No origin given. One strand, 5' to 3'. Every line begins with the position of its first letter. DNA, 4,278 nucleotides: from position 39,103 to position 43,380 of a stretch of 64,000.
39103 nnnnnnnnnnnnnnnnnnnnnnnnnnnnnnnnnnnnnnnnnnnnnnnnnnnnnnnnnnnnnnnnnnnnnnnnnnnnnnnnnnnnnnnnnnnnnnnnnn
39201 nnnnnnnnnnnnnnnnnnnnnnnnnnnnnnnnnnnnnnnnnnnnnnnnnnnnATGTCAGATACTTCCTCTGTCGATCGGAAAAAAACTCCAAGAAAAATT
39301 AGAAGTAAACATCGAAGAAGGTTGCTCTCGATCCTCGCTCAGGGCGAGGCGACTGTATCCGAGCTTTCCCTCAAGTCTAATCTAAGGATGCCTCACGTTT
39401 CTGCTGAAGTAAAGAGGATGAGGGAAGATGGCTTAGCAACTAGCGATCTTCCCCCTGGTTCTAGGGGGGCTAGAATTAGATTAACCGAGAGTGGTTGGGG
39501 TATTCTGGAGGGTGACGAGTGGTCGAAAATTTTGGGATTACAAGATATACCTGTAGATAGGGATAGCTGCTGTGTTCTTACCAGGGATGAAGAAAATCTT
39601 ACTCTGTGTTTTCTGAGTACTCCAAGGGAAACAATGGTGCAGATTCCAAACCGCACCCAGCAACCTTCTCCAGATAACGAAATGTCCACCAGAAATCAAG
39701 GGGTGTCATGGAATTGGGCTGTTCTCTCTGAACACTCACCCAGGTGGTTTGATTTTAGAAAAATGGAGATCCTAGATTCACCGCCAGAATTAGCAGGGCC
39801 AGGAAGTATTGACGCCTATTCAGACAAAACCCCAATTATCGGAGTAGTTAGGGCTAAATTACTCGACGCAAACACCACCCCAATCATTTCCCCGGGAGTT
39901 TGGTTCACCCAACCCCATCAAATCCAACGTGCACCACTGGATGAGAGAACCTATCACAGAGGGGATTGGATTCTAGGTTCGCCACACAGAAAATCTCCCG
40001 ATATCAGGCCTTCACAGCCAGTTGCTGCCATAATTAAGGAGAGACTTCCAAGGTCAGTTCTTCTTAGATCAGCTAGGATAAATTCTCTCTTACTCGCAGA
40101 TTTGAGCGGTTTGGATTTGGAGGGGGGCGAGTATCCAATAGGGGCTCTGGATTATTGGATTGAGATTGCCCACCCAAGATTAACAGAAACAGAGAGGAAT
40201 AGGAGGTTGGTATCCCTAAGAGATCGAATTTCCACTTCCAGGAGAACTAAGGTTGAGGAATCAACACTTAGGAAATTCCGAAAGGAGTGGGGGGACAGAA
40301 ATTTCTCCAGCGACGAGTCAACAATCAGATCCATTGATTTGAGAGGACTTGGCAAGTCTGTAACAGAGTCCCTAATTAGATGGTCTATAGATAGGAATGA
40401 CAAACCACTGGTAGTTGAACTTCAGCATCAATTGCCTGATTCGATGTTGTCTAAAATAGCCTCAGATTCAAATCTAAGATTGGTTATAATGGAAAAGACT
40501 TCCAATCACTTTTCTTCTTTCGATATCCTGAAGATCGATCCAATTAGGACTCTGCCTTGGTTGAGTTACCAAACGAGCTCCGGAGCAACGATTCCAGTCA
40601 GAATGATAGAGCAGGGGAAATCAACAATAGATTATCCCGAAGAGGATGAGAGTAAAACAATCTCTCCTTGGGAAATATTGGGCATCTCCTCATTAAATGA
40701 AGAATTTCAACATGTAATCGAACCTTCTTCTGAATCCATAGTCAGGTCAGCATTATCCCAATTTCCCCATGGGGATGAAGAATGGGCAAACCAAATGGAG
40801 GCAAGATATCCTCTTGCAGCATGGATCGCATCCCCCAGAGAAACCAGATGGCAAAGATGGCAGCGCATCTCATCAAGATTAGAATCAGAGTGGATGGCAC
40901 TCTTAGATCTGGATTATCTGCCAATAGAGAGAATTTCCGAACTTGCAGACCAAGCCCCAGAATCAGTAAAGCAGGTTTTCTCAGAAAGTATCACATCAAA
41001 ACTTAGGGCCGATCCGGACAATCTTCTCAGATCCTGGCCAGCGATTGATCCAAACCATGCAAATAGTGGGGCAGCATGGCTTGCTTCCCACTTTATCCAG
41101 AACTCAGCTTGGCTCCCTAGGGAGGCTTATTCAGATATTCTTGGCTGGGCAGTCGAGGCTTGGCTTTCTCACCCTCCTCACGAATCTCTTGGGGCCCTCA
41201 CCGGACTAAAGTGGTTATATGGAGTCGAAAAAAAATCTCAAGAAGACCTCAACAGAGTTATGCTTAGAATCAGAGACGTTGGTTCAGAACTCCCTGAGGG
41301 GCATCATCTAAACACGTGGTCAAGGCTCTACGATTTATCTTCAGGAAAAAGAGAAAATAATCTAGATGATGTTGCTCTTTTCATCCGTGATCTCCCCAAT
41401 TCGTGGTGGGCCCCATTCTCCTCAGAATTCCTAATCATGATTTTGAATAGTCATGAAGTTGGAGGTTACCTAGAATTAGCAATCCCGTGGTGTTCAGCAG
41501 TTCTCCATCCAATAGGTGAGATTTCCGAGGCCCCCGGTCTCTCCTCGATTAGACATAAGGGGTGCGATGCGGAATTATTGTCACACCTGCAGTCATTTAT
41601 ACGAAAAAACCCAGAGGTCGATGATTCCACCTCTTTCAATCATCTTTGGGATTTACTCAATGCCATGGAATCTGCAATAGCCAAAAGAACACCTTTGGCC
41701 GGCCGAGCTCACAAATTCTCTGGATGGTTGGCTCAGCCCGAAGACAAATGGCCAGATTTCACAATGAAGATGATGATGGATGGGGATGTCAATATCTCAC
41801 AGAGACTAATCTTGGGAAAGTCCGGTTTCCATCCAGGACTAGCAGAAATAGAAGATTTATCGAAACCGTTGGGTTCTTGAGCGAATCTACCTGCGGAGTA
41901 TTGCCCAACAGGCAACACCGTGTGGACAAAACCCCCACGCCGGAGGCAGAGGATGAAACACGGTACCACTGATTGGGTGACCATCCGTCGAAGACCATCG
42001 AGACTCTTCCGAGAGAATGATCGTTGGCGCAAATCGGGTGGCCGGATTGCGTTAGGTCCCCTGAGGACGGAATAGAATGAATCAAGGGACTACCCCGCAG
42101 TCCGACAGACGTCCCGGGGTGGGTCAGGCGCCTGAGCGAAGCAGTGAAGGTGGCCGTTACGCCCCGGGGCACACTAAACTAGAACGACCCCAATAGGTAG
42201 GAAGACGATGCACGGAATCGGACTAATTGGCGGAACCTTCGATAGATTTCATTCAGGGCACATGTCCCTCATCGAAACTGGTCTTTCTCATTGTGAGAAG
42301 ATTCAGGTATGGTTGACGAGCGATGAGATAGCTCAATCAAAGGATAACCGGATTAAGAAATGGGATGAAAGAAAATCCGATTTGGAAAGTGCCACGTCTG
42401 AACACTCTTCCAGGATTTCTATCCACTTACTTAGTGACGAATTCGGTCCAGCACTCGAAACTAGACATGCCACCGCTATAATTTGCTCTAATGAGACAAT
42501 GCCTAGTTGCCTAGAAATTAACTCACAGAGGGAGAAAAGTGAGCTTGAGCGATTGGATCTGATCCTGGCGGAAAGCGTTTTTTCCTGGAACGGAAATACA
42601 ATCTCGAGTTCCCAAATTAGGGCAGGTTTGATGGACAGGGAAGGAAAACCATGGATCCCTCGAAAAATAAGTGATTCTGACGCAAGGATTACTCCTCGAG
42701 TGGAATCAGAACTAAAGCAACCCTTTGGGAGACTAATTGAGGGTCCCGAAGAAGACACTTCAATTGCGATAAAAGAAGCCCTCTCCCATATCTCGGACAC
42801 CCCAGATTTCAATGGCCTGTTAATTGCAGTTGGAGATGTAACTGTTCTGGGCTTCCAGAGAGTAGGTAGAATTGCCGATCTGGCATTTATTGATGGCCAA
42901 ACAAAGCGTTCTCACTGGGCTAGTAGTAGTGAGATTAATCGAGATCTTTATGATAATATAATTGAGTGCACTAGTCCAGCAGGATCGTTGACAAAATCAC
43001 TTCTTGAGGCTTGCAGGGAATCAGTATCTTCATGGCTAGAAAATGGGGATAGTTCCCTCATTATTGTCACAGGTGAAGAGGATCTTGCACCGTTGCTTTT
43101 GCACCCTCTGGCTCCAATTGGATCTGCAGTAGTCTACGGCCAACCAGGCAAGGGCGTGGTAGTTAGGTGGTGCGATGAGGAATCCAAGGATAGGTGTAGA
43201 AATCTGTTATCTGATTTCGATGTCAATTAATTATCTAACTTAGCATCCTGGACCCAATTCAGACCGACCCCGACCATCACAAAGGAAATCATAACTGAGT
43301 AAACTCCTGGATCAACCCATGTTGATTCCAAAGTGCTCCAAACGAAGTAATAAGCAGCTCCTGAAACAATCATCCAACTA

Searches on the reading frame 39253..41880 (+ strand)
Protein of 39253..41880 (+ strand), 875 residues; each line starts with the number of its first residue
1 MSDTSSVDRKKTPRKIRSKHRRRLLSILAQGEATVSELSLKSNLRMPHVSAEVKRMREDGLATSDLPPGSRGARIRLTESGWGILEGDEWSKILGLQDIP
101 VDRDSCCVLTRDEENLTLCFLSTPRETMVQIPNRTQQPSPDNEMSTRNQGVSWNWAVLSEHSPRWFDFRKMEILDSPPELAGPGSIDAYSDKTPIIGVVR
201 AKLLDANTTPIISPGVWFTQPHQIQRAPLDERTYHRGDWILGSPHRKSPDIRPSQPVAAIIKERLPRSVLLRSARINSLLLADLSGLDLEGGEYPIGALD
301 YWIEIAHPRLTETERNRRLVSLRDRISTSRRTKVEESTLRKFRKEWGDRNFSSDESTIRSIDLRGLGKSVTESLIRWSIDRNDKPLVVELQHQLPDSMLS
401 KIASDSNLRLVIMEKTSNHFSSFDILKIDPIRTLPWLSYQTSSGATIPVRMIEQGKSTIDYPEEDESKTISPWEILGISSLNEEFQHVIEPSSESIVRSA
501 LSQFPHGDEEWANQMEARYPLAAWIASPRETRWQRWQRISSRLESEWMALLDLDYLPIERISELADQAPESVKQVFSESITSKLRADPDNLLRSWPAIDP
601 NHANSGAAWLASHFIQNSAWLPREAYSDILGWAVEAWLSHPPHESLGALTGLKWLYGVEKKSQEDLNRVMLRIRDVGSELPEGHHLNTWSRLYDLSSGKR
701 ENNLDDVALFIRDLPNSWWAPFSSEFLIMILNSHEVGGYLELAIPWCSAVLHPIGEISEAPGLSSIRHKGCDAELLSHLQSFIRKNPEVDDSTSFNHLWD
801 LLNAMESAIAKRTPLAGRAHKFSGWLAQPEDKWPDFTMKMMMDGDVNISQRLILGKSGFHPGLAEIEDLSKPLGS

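Call 4: search_protein_families(library=pfam, proteins=[window:39253-41880:+], max_evalue=0.01)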
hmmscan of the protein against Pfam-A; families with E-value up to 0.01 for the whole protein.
window:39253-41880:+ (875 aa): 1 family
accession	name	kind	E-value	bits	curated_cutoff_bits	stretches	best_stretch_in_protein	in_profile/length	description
PF01022.26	HTH_5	-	0.00076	19.8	22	1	19-63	2-46/47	Bacterial regulatory protein, arsR family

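Call 11: search_protein_families(library=ncbifam, proteins=[window:39253-41880:+], max_evalue=0.01)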
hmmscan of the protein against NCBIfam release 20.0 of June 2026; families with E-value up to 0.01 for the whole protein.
window:39253-41880:+ (875 aa): 2 families
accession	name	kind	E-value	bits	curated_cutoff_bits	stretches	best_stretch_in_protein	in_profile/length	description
NF033788.1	HTH_metalloreg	subfamily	2.9e-06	27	55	1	17-64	9-57/77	metalloregulator ArsR/SmtB family transcription factor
NF040642.1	sulf_sens_BigR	equivalog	0.0075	16.3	155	0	20-61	21-62/95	sulfite-sensing transcriptional repressor BigR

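Call 13: find_homologous_proteins(query=window:39253-41880:+)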
Query window:39253-41880:+ (875 aa): 104 proteins with E <= 0.001 among 8000 candidates.
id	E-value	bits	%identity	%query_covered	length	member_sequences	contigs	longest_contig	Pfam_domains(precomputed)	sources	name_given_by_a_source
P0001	0.0e+0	1890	95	100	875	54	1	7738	-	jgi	-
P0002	0.0e+0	1716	85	100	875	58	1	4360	-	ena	-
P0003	0.0e+0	1678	83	100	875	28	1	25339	-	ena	-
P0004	0.0e+0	1674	84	100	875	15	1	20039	-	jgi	-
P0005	0.0e+0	1670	83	100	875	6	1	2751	-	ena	-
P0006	0.0e+0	1651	83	100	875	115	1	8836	-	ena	-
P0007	0.0e+0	1651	82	100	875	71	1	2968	-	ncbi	-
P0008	0.0e+0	1640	82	100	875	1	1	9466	-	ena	-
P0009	0.0e+0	1633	82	100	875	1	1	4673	-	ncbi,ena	-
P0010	0.0e+0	1608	80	100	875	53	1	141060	-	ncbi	-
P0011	0.0e+0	1595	80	100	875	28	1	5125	-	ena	-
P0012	0.0e+0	1519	76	100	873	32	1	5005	-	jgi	jgi:DNA-binding MarR family transcriptional regulator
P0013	0.0e+0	1513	76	100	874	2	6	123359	-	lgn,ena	-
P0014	0.0e+0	1505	76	100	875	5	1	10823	-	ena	-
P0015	0.0e+0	1496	75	100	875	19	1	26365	-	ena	-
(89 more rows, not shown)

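Call 14: find_encoding_contigs(protein=window:39253-41880:+, flank=10000, max_places=6)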
Protein window:39253-41880:+ (875 aa): 3 contigs read that carry it; 3 places shown.
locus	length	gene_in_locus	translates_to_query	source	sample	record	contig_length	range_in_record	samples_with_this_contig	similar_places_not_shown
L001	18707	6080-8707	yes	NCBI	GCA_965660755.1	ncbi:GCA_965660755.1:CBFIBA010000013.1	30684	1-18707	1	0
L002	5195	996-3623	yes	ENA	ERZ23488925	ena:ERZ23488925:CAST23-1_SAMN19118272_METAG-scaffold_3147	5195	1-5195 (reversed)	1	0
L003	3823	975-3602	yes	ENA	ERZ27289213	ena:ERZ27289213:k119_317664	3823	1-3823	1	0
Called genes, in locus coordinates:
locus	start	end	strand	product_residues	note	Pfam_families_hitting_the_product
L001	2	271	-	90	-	?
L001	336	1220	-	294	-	PF00378:ECH_1, PF16113:ECH_2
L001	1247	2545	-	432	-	PF13450:NAD_binding_8 (weak)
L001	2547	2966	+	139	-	PF02391:MoaE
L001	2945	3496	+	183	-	PF01967:MoaC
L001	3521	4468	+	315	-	PF03320:FBPase_glpX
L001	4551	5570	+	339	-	PF00274:Glycolytic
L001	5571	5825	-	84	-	PF12976:DUF3860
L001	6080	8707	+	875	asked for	-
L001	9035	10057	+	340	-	PF01467:CTP_transf_like, PF04019:DUF359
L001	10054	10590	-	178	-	-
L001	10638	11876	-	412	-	PF05673:DUF815 (faint), PF05621:TniB (weak), PF13191:AAA_16, PF13401:AAA_22, PF00004:AAA, PF22606:Cdc6-ORC-like_ATPase_lid (weak), PF22703:Cdc6_lid, PF09079:WHD_Cdc6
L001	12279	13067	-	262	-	PF23023:Anti-Pycsar_Apyc1, PF00753:Lactamase_B (faint), PF12706:Lactamase_B_2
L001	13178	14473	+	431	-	PF00667:FAD_binding_1, PF00175:NAD_binding_1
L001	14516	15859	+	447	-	PF00289:Biotin_carb_N, PF02222:ATP-grasp, PF02786:CPSase_L_D2, PF07478:Dala_Dala_lig_C, PF02785:Biotin_carb_C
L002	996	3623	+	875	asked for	-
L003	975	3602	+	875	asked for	-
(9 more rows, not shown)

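Call 16: find_related_loci(query=A1, collection=genome_contigs, flank=8000)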
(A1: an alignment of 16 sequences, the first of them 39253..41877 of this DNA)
Query A1 (875 aa) in genome_contigs; peptide patterns used: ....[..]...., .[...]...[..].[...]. (x = any residue, [..] = any of these).
185 stretches matched a pattern; 138 encode a relative of the query (tblastn E <= 1e-3); the best 80 are kept; 80 distinct loci.
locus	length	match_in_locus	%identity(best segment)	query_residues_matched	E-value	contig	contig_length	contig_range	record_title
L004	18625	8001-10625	95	1-875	0e+0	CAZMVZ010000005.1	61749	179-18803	MAG TPA_asm: uncultured Candidatus Poseidoniales archaeon isolate SRP077602_co9_23 genome assembly, contig: NODE_330_len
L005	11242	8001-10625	94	1-875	0e+0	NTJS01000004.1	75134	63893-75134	MAG: Marine Group II euryarchaeote MED-G35 EUII-MED-G35-C4, whole genome shotgun sequence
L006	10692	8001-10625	84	1-875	0e+0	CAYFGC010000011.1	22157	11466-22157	MAG TPA_asm: uncultured Candidatus Poseidoniales archaeon isolate ERP001736_co1_109 genome assembly, contig: NODE_1002_l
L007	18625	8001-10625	82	1-875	0e+0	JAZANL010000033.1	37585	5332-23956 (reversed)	MAG: Thermoplasmatota archaeon isolate XB_MAG961 DB_MAG961_0033, whole genome shotgun sequence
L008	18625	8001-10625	81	1-875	0e+0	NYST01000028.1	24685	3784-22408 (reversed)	MAG: Methanobacteriota archaeon isolate CPC89 MHASMcontig_443382, whole genome shotgun sequence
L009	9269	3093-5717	76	1-875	0e+0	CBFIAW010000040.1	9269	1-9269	MAG: Candidatus Thalassarchaeaceae archaeon isolate Co_bin_552_indper genome assembly, contig: Co_bin_552_indper_c41, wh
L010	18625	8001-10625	83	1-875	0e+0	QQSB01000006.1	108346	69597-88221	MAG: Candidatus Poseidoniales archaeon isolate bin_195 U_43193-6, whole genome shotgun sequence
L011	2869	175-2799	67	1-875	0e+0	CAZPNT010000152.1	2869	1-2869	MAG TPA_asm: uncultured Candidatus Poseidoniales archaeon isolate ERP001736_co3_250 genome assembly, contig: NODE_43853_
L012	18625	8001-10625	66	1-875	0e+0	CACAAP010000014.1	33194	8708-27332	uncultured Candidatus Poseidoniales archaeon isolate AG-343-E09 genome assembly, contig: AG-343-E09_NODE_14, whole genom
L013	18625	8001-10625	64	1-875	0e+0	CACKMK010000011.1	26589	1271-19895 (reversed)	uncultured Candidatus Poseidoniales archaeon isolate AG-457-A01 genome assembly, contig: AG-457-A01_NODE_11, whole genom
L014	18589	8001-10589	65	13-875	0e+0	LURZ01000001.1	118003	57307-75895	MAG: Marine group II euryarchaeote REDSEA-S42_B7 scaffold1, whole genome shotgun sequence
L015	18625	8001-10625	65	1-875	0e+0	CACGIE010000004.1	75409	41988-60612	uncultured Candidatus Poseidoniales archaeon isolate AG-422-I18 genome assembly, contig: AG-422-I18_NODE_4, whole genome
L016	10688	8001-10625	65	1-875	0e+0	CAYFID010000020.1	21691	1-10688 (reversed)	MAG TPA_asm: uncultured Candidatus Poseidoniales archaeon isolate ERP001736_co1_142 genome assembly, contig: NODE_1045_l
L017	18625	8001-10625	76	1-875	0e+0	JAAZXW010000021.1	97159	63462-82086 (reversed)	MAG: Methanobacteriota archaeon isolate bin18o c_000001914162, whole genome shotgun sequence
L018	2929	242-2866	65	1-875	0e+0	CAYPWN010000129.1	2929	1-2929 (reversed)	MAG TPA_asm: uncultured Candidatus Poseidoniales archaeon isolate ERP001736_co1_401 genome assembly, contig: NODE_40385_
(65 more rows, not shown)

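Call 37: search_solved_structures(query=A1, max_evalue=1)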
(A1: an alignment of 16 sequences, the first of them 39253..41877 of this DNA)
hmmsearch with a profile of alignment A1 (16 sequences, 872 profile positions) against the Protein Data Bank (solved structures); distinct sequences matched with E-value up to 1: 14.
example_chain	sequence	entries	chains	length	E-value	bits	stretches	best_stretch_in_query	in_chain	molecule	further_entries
6lg2_A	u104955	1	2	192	0.0062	17.9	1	51-87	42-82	Predicted transcriptional regulators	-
5z7b_A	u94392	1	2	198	0.0065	17.8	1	51-87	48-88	PadR family transcriptional regulator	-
7l1i_A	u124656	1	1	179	0.01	17.2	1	14-93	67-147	MarR family multidrug resistance pump transcriptional regulator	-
7l19_A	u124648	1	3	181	0.013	16.8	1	23-87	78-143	MarR family transcriptional regulator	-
7kua_A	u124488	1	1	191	0.026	15.8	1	20-87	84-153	Transcriptional regulator, MarR family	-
13ct_A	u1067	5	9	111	0.053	14.8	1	16-65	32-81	Transcriptional regulator, ArsR family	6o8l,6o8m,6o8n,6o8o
6o8k_A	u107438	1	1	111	0.054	14.8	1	16-65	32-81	Transcriptional regulator, ArsR family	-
2rdp_A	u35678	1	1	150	0.088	14.1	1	27-88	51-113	putative transcriptional regulator MarR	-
2kko_A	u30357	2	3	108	0.18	13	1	19-64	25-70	POSSIBLE TRANSCRIPTIONAL REGULATORY PROTEIN (POSSIBLY ARSR-FAMILY) | Possible transcriptional regulatory arsR-family protein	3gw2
4fx0_A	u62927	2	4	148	0.26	12.5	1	32-87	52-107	PROBABLE TRANSCRIPTIONAL REPRESSOR PROTEIN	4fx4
1r22_A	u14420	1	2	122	0.32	12.2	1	20-63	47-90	Transcriptional repressor smtB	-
1r1t_A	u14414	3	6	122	0.34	12.1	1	20-63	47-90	Transcriptional repressor smtB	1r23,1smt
4omy_A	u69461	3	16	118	0.62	11.2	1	21-64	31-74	NolR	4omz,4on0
2lkp_A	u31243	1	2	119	0.9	10.7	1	16-67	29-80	HTH-type transcriptional regulator NmtR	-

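Call 46: predict_structure(alignment_id=A1)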
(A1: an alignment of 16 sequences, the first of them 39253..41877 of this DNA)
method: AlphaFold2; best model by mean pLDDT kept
length: 875 residues; sequences in the alignment: 16
mean_pLDDT: 79.4   pTM: 0.49
mean pLDDT of the five models: 79.4, 76.8, 76.5, 75.3, 73.0
residues with pLDDT >= 90: 258; 70-90: 428; 50-70: 106; < 50: 83
segments of 3 or more residues with pLDDT < 50: 1-10, 138-150, 184-189, 222-239, 241-252, 453-466, 867-875
pLDDT, mean of each block of 10 residues (from residue 1): 30 75 88 88 87 89 77 84 87 82 83 86 79 59 36 76 80 68 49 77 74 77 37 40 43 72 81 79 72 86 91 91 82 85 88 86 87 92 86 86 88 87 81 65 66 41 51 79 72 73 73 86 89 89 90 83 89 88 80 63 88 91 87 90 93 92 89 95 94 92 91 93 94 85 89 91 89 89 77 81 92 89 92 89 91 88 53 36
secondary structure, 60 per line:
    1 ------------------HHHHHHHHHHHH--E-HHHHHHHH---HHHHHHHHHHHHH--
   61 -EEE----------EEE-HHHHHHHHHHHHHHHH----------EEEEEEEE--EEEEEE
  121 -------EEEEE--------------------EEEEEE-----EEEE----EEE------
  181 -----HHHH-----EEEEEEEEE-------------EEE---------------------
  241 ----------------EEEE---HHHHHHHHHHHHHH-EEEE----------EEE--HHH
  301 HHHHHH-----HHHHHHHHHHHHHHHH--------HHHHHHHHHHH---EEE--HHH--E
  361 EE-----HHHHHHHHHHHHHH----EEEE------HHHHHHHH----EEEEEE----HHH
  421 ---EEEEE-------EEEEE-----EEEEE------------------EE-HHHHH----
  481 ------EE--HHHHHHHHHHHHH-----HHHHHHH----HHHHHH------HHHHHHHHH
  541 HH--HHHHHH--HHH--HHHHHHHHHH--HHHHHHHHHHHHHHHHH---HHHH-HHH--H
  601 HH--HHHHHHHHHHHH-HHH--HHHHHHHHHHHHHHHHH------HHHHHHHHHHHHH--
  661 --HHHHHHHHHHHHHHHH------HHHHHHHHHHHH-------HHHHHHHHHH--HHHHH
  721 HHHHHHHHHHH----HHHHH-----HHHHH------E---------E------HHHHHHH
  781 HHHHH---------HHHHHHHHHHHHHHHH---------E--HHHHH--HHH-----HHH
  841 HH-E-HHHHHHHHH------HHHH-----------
elements in order (helices of 4 or more, strands of 3 or more residues): H19-30 H35-42 H46-58 E62-64 E75-77 H79-94 E105-112 E115-120 E128-132 E153-158 E164-167 E172-174 H186-189 E195-203 E217-219 E257-260 H264-277 E279-282 E293-295 H298-306 H312-327 H336-346 E350-352 E360-362 H368-381 E386-389 H396-403 E408-413 E424-428 E436-440 E446-450 H472-476 H491-503 H509-515 H520-525 H532-542 H545-550 H558-567 H570-586 H590-593 H605-616 H623-639 H646-658 H663-678 H685-696 H704-713 H716-731 H736-740 H746-750 H774-785 H795-810 H823-827 H838-842 H846-854 H861-864

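Call 49: fold_search(model_id=the predicted structure, library=pdb)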
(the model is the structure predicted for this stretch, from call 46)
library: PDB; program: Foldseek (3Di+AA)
matches with E <= 10: 1376; with E <= 0.001: 1
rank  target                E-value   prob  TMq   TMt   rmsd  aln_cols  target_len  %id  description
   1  9x1m_A                5.6e-04  1.00  0.16  0.23  18.3       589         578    9  The cryo-EM structure of HerA-NurA complex with AMPPNP and dsDNA from Thermococcus kodakarensis (released 2026-02-04)
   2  9x1l_A                6.2e-03  0.96  0.15  0.21  20.0       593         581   10  The cryo-EM structure of HerA-NurA complex with AMPPNP from Thermococcus kodakarensis (released 2026-02-04)
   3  7kua                  1.2e-02  1.00  0.08  0.45   2.9        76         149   30  Crystal structure of the MarR family transcriptional regulator from Pseudomonas putida bound to Indole 3 acetic acid (released 2021-12-01)
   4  4yif_C                1.4e-02  1.00  0.09  0.49   4.0        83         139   19  Crystal structure of Rv0880 (released 2015-06-10)
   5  3cjn                  1.5e-02  1.00  0.08  0.43   4.5        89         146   21  Crystal structure of transcriptional regulator, MarR family, from Silicibacter pomeroyi (released 2008-03-25)
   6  2a61_A                2.1e-02  1.00  0.08  0.44   3.3        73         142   25  The crystal structure of transcriptional regulator Tm0710 from Thermotoga maritima (released 2005-07-19)
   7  3e6m_G                2.2e-02  1.00  0.08  0.41   4.8        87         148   26  The crystal structure of a MarR family transcriptional regulator from Silicibacter pomeroyi DSS. (released 2008-09-02)
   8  4yif_B                2.4e-02  1.00  0.09  0.48   3.9        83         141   17  Crystal structure of Rv0880 (released 2015-06-10)
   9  5jls                  2.5e-02  1.00  0.08  0.47   3.3        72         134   17  Crystal Structure of Adhesin competence repressor (AdcR) from Streptococcus pyogenes (C-terminally His tagged) (released 2017-05-03)
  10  3gfj                  2.5e-02  1.00  0.08  0.46   3.5        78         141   22  Crystal structure of the ST1710 mutant (R89A) protein (released 2009-08-25)
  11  5yhx_N                2.6e-02  1.00  0.08  0.42   6.4        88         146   17  Structure of Lactococcus lactis ZitR, wild type (released 2017-12-06)
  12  5k5q_A                2.9e-02  1.00  0.08  0.73   8.8        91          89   20  Structure of AspA-DNA complex: novel centromere bindng protein-centromere complex (released 2016-06-01)
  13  5yi0_A                2.9e-02  1.00  0.08  0.44   3.9        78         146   18  Structure of Lactococcus lactis ZitR, C30AH42A mutant (released 2017-12-06)
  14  3e6m_D                3.0e-02  1.00  0.08  0.39   5.2        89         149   27  The crystal structure of a MarR family transcriptional regulator from Silicibacter pomeroyi DSS. (released 2008-09-02)
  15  2yr2_A                3.1e-02  1.00  0.08  0.46   3.8        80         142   24  Crystal Structure of the Hypothetical regulator from Sulfolobus tokodaii (released 2007-10-02)
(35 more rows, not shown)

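Call 61: search_protein_families(library=pfam, alignment_id=A1, max_evalue=1)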
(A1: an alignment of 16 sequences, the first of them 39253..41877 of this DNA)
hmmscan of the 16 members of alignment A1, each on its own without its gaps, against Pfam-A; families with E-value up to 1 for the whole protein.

A. member 1, window:39253-41877:+ (875 aa): 5 families
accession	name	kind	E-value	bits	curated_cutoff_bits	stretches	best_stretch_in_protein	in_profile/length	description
PF01022.26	HTH_5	-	0.00076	19.8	22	1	19-63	2-46/47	Bacterial regulatory protein, arsR family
PF12840.13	HTH_20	-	0.1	13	27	0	18-62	3-48/51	Helix-turn-helix domain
PF01978.25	TrmB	-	0.13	12.6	25.6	1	25-63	15-53/68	Sugar-specific transcriptional regulator TrmB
PF13551.12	HTH_29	-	0.18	12.4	28.1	1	21-79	1-60/64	Winged helix-turn helix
PF12319.13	TryThrA_C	-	0.25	11.2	22.8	0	811-848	24-61/216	Tryptophan-Threonine-rich plasmodium antigen C terminal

B. families by the number of members that match (of 16 scanned): 15 families
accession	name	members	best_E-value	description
PF01022.26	HTH_5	16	6.4e-06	Bacterial regulatory protein, arsR family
PF12840.13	HTH_20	11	7.4e-05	Helix-turn-helix domain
PF13545.12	HTH_Crp_2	6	0.0064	Crp-like helix-turn-helix domain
PF01978.25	TrmB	6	0.069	Sugar-specific transcriptional regulator TrmB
PF01047.28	MarR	5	0.0089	MarR family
PF13412.12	HTH_24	3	0.013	Winged helix-turn-helix DNA-binding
PF25213.1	HVO_A0261_N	3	0.017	HVO_A0261 N-terminal domain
PF13551.12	HTH_29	3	0.027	Winged helix-turn helix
PF12802.13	MarR_2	2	0.026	MarR family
PF11861.13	DUF3381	1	0.025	Ribosomal RNA methyltransferase Spb1, DUF3381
PF14821.11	Thr_synth_N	1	0.14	Threonine synthase N terminus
PF24409.1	wHTH-PRTase_assc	1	0.19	wHTH-PRTase associated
PF25212.1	HVO_A0114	1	0.22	HVO_A0114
PF12319.13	TryThrA_C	1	0.25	Tryptophan-Threonine-rich plasmodium antigen C terminal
PF13463.12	HTH_27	1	0.25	Winged helix DNA-binding domain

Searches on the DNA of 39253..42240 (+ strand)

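Call 54: search_rna_families(source=window, start=41850, end=42240, threshold=evalue, max_evalue=1)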
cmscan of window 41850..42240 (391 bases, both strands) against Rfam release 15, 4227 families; matches with E-value up to 1: 0.
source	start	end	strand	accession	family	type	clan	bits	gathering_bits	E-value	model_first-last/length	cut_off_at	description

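Call 74: search_rna_families(sources=[L012, L028, L038, L044, L051, L068, L078], threshold=gathering)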
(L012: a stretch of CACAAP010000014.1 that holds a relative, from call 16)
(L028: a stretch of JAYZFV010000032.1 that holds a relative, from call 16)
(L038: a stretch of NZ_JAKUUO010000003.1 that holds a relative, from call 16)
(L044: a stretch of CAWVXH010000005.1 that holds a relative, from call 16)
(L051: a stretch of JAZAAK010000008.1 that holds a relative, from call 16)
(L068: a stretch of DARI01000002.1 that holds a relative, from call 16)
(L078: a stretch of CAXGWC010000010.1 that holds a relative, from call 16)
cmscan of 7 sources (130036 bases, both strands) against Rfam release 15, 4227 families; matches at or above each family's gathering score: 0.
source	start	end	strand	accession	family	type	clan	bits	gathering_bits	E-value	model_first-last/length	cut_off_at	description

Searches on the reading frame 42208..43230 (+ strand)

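Call 4: search_protein_families(library=pfam, proteins=[window:42208-43230:+], max_evalue=0.01)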
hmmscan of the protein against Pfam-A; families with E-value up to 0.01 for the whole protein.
window:42208-43230:+ (340 aa): 2 families
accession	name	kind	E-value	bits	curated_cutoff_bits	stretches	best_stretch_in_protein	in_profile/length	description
PF04019.17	DUF359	-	4.4e-27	94.6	25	1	217-337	6-125/126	Protein of unknown function (DUF359)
PF01467.32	CTP_transf_like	-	3.5e-09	37.4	21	1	6-139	1-132/133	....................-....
